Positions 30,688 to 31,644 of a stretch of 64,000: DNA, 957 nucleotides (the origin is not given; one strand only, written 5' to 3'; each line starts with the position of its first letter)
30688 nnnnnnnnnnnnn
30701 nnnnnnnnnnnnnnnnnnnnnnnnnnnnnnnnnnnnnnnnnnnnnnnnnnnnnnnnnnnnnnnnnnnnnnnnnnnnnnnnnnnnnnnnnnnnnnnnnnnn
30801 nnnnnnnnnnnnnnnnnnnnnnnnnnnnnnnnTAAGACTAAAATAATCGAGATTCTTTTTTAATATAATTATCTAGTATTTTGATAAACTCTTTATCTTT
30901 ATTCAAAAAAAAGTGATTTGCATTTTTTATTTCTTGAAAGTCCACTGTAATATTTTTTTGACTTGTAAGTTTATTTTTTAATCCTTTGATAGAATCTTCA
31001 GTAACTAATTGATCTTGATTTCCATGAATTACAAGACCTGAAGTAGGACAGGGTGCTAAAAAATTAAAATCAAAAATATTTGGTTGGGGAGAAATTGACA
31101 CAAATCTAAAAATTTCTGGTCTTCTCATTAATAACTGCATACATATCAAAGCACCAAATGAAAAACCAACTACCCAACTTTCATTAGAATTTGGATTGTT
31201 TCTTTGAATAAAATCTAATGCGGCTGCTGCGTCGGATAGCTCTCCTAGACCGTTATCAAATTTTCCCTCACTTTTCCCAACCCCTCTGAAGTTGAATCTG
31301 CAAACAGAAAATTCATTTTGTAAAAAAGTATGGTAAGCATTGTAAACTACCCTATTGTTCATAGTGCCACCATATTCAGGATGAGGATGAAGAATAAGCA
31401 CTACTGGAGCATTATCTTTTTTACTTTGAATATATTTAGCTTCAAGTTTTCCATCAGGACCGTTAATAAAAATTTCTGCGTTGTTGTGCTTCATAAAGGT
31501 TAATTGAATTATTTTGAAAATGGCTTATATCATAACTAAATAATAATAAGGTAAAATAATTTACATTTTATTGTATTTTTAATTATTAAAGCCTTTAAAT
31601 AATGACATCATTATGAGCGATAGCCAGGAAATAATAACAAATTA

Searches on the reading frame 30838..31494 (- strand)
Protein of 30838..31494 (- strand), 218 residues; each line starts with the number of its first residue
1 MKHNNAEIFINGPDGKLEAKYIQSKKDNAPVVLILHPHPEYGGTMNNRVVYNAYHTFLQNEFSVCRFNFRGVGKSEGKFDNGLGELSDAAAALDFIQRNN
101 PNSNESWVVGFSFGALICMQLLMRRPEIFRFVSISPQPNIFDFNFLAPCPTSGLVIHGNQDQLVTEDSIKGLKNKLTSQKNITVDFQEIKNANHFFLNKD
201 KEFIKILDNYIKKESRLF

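Call 27: find_encoding_contigs(protein=window:30838-31494:-, flank=10000, max_places=10)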
Protein window:30838-31494:- (218 aa): 23 contigs read that carry it; 10 places shown.
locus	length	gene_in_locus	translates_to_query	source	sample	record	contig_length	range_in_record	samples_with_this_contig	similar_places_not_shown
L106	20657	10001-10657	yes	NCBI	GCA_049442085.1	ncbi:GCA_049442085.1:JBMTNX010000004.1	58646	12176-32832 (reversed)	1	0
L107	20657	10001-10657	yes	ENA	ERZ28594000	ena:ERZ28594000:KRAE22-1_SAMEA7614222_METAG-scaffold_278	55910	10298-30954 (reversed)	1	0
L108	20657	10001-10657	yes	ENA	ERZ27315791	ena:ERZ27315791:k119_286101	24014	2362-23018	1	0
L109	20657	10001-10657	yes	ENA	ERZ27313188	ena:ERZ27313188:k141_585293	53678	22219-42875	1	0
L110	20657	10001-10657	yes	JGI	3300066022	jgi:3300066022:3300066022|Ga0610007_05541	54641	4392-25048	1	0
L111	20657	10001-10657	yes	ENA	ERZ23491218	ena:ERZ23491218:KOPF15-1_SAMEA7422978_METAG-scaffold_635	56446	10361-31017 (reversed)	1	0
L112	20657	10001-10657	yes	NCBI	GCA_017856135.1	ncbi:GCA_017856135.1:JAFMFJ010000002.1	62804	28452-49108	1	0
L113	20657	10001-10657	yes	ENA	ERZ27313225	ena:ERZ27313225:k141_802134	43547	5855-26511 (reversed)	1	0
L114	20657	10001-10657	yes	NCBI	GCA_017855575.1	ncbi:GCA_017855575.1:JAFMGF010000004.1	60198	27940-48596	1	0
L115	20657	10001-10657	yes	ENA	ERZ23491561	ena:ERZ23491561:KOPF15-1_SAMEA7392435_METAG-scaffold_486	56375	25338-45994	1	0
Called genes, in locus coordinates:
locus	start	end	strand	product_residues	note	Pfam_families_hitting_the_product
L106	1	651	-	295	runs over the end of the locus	PF00892:EamA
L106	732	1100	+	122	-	-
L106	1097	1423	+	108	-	PF13717:Zn_ribbon_4 (weak)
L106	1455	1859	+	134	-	PF01592:NifU_N (weak)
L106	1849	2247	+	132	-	PF02657:SufE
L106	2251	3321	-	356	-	PF03969:AFG1_ATPase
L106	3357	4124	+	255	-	PF01513:NAD_kinase (weak), PF20143:NAD_kinase_C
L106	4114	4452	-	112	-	PF01521:Fe-S_biosyn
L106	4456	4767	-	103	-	PF01883:FeS_assembly_P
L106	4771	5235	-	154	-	PF01592:NifU_N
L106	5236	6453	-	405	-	PF00266:Aminotran_5, PF00155:Aminotran_1_2 (weak), PF01041:DegT_DnrJ_EryC1, PF01212:Beta_elim_lyase (weak), PF01053:Cys_Met_Meta_PP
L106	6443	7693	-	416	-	PF19295:SufBD_N (faint), PF01458:SUFBD_core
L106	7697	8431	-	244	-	PF02463:SMC_N (weak), PF00005:ABC_tran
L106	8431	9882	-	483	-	PF19295:SufBD_N, PF01458:SUFBD_core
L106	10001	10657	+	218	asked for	PF02129:Peptidase_S15, PF12146:Hydrolase_4, PF00561:Abhydrolase_1, PF00326:Peptidase_S9 (faint), PF01738:DLH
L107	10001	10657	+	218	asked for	PF02129:Peptidase_S15, PF12146:Hydrolase_4, PF00561:Abhydrolase_1, PF00326:Peptidase_S9 (faint), PF01738:DLH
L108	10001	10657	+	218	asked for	PF02129:Peptidase_S15, PF12146:Hydrolase_4, PF00561:Abhydrolase_1, PF00326:Peptidase_S9 (faint), PF01738:DLH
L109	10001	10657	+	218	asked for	PF02129:Peptidase_S15, PF12146:Hydrolase_4, PF00561:Abhydrolase_1, PF00326:Peptidase_S9 (faint), PF01738:DLH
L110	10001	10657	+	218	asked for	PF02129:Peptidase_S15, PF12146:Hydrolase_4, PF00561:Abhydrolase_1, PF00326:Peptidase_S9 (faint), PF01738:DLH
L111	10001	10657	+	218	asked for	PF02129:Peptidase_S15, PF12146:Hydrolase_4, PF00561:Abhydrolase_1, PF00326:Peptidase_S9 (faint), PF01738:DLH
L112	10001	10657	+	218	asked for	PF02129:Peptidase_S15, PF12146:Hydrolase_4, PF00561:Abhydrolase_1, PF00326:Peptidase_S9 (faint), PF01738:DLH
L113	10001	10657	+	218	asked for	PF02129:Peptidase_S15, PF12146:Hydrolase_4, PF00561:Abhydrolase_1, PF00326:Peptidase_S9 (faint), PF01738:DLH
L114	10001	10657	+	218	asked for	PF02129:Peptidase_S15, PF12146:Hydrolase_4, PF00561:Abhydrolase_1, PF00326:Peptidase_S9 (faint), PF01738:DLH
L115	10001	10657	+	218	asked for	PF02129:Peptidase_S15, PF12146:Hydrolase_4, PF00561:Abhydrolase_1, PF00326:Peptidase_S9 (faint), PF01738:DLH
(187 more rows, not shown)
